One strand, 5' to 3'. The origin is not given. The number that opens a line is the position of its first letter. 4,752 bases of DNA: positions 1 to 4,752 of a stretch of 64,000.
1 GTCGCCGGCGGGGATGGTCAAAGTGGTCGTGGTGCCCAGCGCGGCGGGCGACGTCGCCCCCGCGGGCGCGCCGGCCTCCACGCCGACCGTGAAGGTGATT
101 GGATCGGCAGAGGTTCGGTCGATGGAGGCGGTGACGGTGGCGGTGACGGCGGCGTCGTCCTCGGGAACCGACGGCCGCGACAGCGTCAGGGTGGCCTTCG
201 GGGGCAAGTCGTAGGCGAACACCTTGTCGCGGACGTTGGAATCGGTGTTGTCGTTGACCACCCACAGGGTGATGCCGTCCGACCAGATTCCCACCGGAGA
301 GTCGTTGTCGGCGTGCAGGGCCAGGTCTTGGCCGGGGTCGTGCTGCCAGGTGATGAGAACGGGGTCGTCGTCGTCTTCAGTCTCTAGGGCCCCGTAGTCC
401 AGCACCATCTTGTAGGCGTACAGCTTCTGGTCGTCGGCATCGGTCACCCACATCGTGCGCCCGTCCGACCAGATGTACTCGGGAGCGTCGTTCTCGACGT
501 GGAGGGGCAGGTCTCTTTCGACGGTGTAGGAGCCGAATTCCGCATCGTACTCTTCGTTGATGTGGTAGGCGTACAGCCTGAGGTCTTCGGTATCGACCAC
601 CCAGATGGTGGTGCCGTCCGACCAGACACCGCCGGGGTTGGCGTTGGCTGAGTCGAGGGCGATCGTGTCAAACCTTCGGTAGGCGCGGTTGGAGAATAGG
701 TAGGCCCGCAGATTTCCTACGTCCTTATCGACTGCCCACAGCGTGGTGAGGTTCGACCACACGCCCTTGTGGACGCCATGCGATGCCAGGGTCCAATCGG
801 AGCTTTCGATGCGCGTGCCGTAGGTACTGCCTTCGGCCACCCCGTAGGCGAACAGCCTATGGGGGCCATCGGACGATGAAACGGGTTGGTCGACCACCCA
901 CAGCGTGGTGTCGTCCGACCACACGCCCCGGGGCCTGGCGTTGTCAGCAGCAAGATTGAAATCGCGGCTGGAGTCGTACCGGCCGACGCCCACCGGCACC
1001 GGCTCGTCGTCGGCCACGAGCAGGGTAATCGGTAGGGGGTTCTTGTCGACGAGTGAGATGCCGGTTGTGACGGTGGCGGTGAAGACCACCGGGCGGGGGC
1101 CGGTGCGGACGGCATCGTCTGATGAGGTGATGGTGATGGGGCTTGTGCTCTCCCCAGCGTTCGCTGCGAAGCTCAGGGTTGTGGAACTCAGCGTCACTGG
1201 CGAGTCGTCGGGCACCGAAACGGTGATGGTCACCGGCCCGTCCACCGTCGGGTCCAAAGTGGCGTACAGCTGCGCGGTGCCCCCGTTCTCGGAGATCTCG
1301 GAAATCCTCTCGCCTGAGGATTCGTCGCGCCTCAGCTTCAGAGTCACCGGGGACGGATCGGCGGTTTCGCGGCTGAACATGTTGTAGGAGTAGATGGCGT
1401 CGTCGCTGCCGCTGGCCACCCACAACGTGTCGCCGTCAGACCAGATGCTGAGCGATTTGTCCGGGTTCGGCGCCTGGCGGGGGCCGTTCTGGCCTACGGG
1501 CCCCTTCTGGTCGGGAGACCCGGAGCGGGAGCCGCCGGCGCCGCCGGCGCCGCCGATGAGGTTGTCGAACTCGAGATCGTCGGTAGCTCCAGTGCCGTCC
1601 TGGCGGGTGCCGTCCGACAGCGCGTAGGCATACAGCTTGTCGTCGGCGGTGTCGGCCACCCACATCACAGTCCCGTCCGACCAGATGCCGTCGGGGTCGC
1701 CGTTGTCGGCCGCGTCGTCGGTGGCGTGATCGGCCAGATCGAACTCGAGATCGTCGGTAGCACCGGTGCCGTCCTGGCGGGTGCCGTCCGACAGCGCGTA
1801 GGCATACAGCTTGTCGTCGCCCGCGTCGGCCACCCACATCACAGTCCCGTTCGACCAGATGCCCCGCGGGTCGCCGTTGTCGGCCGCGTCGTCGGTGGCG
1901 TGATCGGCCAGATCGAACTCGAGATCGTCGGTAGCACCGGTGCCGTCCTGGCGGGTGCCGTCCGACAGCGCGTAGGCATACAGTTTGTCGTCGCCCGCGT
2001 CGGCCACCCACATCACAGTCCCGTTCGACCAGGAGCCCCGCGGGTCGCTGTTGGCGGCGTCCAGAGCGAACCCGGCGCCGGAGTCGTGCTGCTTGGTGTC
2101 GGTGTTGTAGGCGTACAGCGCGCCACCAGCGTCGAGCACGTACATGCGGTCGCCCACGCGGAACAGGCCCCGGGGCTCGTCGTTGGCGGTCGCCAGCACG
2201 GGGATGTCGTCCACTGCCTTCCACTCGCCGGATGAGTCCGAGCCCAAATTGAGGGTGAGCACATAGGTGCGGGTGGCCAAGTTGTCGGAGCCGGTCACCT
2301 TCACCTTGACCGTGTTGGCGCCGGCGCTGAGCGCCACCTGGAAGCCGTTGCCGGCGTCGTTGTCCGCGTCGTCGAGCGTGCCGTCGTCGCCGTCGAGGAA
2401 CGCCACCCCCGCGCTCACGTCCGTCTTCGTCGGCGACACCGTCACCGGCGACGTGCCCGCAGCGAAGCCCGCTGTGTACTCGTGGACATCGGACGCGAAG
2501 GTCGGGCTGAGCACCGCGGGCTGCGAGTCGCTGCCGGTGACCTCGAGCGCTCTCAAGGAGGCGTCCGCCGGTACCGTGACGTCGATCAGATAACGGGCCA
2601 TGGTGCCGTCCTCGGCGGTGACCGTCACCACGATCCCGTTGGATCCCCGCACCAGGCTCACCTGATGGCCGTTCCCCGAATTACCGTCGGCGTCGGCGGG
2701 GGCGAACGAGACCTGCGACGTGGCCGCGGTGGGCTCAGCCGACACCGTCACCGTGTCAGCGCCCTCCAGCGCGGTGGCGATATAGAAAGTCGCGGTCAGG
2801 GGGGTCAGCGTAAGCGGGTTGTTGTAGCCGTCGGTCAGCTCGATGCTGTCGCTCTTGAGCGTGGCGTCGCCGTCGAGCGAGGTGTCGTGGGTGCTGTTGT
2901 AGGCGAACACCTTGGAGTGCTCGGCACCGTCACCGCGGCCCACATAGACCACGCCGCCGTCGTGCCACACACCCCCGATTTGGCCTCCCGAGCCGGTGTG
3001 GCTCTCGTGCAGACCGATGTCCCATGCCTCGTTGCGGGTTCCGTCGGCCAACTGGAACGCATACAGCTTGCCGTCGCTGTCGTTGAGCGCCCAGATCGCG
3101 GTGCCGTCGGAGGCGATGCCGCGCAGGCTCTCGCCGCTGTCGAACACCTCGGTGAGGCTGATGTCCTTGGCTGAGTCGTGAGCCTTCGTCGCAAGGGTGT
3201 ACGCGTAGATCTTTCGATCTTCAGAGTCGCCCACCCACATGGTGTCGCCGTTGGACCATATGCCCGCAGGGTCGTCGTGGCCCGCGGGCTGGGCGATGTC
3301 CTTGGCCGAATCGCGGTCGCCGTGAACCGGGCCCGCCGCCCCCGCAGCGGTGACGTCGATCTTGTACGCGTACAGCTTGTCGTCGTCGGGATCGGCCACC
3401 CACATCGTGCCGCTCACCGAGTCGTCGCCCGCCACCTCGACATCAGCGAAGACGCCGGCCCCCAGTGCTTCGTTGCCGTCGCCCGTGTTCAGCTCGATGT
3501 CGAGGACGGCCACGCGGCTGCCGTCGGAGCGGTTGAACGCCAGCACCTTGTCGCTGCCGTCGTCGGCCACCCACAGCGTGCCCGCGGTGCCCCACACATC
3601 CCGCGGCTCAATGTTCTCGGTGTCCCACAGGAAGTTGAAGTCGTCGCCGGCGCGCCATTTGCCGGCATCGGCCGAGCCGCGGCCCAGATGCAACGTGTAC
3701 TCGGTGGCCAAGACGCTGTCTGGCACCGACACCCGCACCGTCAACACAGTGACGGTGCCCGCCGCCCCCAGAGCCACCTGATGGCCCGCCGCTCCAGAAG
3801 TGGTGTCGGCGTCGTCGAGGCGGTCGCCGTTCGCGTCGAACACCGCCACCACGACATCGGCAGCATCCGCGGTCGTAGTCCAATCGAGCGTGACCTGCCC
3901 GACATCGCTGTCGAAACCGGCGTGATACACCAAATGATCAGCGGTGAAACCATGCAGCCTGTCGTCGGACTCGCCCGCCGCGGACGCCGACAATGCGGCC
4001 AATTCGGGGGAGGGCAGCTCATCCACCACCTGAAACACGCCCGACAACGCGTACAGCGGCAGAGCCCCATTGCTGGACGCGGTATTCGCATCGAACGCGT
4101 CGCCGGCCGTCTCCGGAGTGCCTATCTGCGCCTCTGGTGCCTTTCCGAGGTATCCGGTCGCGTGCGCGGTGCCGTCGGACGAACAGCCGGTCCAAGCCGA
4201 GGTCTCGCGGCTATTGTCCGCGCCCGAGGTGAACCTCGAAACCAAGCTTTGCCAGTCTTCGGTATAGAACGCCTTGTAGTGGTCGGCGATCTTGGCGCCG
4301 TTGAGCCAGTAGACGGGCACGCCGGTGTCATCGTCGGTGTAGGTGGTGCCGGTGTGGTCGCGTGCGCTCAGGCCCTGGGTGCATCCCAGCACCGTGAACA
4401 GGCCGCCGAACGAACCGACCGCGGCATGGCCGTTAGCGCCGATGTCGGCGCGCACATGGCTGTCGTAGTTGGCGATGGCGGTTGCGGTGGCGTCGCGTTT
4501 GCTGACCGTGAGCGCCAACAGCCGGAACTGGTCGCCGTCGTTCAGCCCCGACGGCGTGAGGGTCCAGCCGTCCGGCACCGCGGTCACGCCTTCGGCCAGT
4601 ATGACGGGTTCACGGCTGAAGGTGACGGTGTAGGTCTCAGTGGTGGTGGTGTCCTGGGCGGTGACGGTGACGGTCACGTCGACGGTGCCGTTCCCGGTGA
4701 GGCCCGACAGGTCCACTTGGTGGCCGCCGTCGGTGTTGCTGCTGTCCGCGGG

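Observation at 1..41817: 42-kb co-directional array of six giant secreted repeat proteins built from one shared module vocabulary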

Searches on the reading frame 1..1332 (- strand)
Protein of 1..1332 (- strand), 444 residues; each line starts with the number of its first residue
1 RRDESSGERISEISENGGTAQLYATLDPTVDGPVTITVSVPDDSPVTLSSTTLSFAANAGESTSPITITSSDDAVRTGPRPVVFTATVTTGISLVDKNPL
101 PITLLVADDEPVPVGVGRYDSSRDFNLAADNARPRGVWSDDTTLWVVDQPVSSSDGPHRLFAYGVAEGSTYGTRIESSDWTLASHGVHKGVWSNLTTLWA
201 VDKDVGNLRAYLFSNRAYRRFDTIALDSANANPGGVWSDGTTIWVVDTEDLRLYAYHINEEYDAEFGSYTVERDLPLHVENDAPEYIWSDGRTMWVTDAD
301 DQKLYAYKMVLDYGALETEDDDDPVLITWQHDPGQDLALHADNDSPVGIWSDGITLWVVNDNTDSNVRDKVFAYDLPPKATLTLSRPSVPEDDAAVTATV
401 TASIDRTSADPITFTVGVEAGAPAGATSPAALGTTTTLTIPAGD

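Call 81: find_homologous_proteins(query=window:1-1332:-, max_evalue=1e-10)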
Query window:1-1332:- (444 aa): 104 proteins with E <= 1e-10 among 8000 candidates.
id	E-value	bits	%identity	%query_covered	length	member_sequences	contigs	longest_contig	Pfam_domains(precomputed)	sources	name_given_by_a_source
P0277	2.2e-69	253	36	59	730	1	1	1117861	PF21268.4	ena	-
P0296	5.9e-69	251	30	70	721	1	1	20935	PF22729.2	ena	-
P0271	1.1e-66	244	34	57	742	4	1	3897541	PF12733.14,PF10282.16,PF08450.19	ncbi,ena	-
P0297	2.9e-54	203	32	52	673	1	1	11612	PF05345.19,PF08450.19,PF15088.12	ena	-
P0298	7.4e-53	198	35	56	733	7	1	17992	PF12733.14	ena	-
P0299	7.9e-52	195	33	59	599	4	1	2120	-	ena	-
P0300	8.1e-52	195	34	56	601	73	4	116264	PF10282.16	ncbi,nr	ncbi:MAG: hypothetical protein HOD39_09450 [Verrucomicrobia bacterium]|nr:hypothetical protein [Verr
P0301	1.0e-51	195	36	51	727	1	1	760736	PF13360.14,PF22729.2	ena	-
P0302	1.2e-49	188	32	60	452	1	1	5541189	PF12733.14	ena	-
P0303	2.5e-49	187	35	51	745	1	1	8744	PF12733.14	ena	-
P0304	2.4e-46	177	37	55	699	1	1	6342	-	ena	-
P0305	2.6e-44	170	33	59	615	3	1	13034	-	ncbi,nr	ncbi:hypothetical protein N9B57_02925 [Verrucomicrobia bacterium]|nr:hypothetical protein [Verrucomi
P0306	1.2e-43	168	34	59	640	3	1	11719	PF22729.2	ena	-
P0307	3.9e-43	166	36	45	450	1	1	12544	-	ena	-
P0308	1.8e-42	164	33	58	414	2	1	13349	PF22729.2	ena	-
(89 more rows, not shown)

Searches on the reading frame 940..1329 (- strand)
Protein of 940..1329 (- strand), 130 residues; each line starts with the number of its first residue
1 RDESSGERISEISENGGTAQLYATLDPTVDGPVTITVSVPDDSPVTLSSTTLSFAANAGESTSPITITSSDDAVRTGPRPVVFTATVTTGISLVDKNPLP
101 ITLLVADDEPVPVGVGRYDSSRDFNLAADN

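Call 37: search_protein_families(library=pfam, max_evalue=1, proteins=[window:940-1329:-])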
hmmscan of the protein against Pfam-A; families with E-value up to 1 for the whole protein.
seq(130 aa): 0 families

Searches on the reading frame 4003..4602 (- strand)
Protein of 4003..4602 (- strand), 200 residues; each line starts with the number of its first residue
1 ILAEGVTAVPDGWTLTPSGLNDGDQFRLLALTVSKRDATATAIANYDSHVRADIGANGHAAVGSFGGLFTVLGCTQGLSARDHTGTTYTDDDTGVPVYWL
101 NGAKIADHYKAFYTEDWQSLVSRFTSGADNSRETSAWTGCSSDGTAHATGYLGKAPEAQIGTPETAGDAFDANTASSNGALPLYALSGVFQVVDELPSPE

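Call 35: search_solved_structures(query=A4, max_evalue=1)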
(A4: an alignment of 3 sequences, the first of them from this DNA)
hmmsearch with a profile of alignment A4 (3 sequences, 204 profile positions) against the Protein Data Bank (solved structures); distinct sequences matched with E-value up to 1: 0.

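Call 37: search_protein_families(library=pfam, max_evalue=1, proteins=[window:4003-4602:-])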
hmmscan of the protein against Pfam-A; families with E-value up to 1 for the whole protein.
seq(200 aa): 0 families

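Call 38: find_homologous_proteins(query=A4, max_evalue=0.001)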
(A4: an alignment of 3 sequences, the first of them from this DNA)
Query A4 (3 sequences) (200 aa, profile of the alignment): 69 proteins with E <= 0.001 among 4998 candidates.
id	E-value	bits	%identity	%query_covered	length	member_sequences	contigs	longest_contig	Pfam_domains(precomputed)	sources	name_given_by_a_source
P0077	7.5e-69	250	43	92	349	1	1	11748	-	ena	-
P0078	4.7e-60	221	38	91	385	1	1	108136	-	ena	-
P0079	1.1e-45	174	49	76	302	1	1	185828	-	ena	-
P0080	3.6e-43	166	37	92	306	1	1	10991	-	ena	-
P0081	3.0e-42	163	43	96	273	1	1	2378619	-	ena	-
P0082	1.0e-40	158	40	93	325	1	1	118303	PF12733.14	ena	-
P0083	4.9e-40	156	52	63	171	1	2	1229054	-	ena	-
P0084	6.8e-40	155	35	97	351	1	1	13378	-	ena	-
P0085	7.0e-40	155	42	73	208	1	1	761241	-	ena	-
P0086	9.4e-40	155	43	95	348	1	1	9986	PF03160.21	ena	-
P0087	4.1e-39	152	39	90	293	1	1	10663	-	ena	-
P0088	5.3e-39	152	39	95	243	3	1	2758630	-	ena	-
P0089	4.2e-37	146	40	78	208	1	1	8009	-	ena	-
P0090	1.2e-36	145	43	81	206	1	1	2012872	-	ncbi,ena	-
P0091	2.3e-36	143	45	74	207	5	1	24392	-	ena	-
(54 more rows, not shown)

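Call 46: predict_structure(alignment_id=A5)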
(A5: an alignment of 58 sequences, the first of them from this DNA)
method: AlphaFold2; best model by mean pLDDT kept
length: 200 residues; sequences in the alignment: 58
mean_pLDDT: 96.7   pTM: 0.92
mean pLDDT of the five models: 96.7, 96.3, 96.3, 96.0, 95.9
residues with pLDDT >= 90: 195; 70-90: 5; 50-70: 0; < 50: 0
segments of 3 or more residues with pLDDT < 50: none
pLDDT, mean of each block of 10 residues (from residue 1): 94 97 98 98 98 97 96 98 98 98 98 95 97 96 97 98 95 97 98 91
secondary structure, 60 per line:
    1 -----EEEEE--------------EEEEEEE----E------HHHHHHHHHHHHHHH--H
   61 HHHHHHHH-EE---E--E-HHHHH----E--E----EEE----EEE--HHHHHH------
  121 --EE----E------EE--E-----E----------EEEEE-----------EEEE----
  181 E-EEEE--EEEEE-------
elements in order: E6-10 E25-31 H43-57 H60-68 H80-84 E97-99 E104-106 H109-114 E157-161 E173-176 E183-186 E189-193

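Call 50: fold_search(model_id=the predicted structure, library=pdb)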
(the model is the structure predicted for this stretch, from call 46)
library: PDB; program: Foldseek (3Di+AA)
matches with E <= 10: 94; with E <= 0.001: 5
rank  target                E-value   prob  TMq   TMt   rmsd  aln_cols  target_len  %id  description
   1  1dy0                  1.7e-06  1.00  0.65  0.71   3.8       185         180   13  Murine endostatin, crystal form II (released 2000-04-11)
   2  1dy1                  2.2e-06  1.00  0.64  0.69   3.6       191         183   12  Murine endostatin, crystal form III (released 2001-01-21)
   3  1koe                  2.8e-06  1.00  0.63  0.71   3.5       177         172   13  ENDOSTATIN (released 1999-02-16)
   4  1dy2                  6.4e-06  1.00  0.59  0.68   3.6       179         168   13  Murine collagen alpha1(XV), endostatin domain (released 2001-01-21)
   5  1bnl_A                6.6e-05  1.00  0.61  0.67   3.6       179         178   15  ZINC DEPENDENT DIMERS OBSERVED IN CRYSTALS OF HUMAN ENDOSTATIN (released 1998-10-14)
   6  1c3a_B                2.4e-01  0.30  0.17  0.27   9.4        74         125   11  CRYSTAL STRUCTURE OF FLAVOCETIN-A FROM THE HABU SNAKE VENOM, A NOVEL CYCLIC TETRAMER OF C-TYPE LECTIN-LIKE HETERODIMER (released 2000-03-06)
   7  6xfq_B                2.9e-01  0.21  0.17  0.26  10.6        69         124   14  Structure of a novel antithrombotic agent Agkisacucetin in complex with the platelet glycoprotein Ib receptor (released 2021-06-23)
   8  3ubu_B                2.9e-01  0.21  0.16  0.24  10.8        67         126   15  Crystal structure of agkisacucetin, a GpIb-binding snaclec (snake C-type lectin) that inhibits platelet (released 2012-04-11)
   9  1uos_A                7.4e-01  0.08  0.22  0.31  17.3       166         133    9  The Crystal Structure of the Snake Venom Toxin Convulxin (released 2003-10-14)
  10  1jwi_B                8.4e-01  0.15  0.28  0.42  10.6       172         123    6  Crystal Structure of Bitiscetin, a von Willeband Factor-dependent Platelet Aggregation Inducer. (released 2001-11-28)
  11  1htn                  9.5e-01  0.10  0.25  0.31   9.8       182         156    9  HUMAN TETRANECTIN, A TRIMERIC PLASMINOGEN BINDING PROTEIN WITH AN ALPHA-HELICAL COILED COIL (released 1997-12-03)
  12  8q4e_A                1.0e+00  0.30  0.17  0.25   3.4        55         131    5  Structure of Legionella pneumophila Lcl C-terminal domain (released 2023-12-27)
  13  1umr_C                1.0e+00  0.11  0.16  0.24   9.9        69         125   14  Crystal structure of the platelet activator convulxin, a disulfide linked a4b4 cyclic tetramer from the venom of Crota (released 2003-11-21)
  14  2e3x_C                1.3e+00  0.08  0.14  0.22  10.0        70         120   16  Crystal structure of Russell's viper venom metalloproteinase (released 2007-12-11)
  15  1egi_B                1.3e+00  0.06  0.25  0.32  18.4       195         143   10  STRUCTURE OF A C-TYPE CARBOHYDRATE-RECOGNITION DOMAIN (CRD-4) FROM THE MACROPHAGE MANNOSE RECEPTOR (released 2000-08-30)
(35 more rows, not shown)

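Call 62: search_protein_families(library=ncbifam, max_evalue=0.1, proteins=[window:4003-4602:-])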
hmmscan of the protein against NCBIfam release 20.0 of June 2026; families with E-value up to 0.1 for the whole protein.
seq(200 aa): 0 families
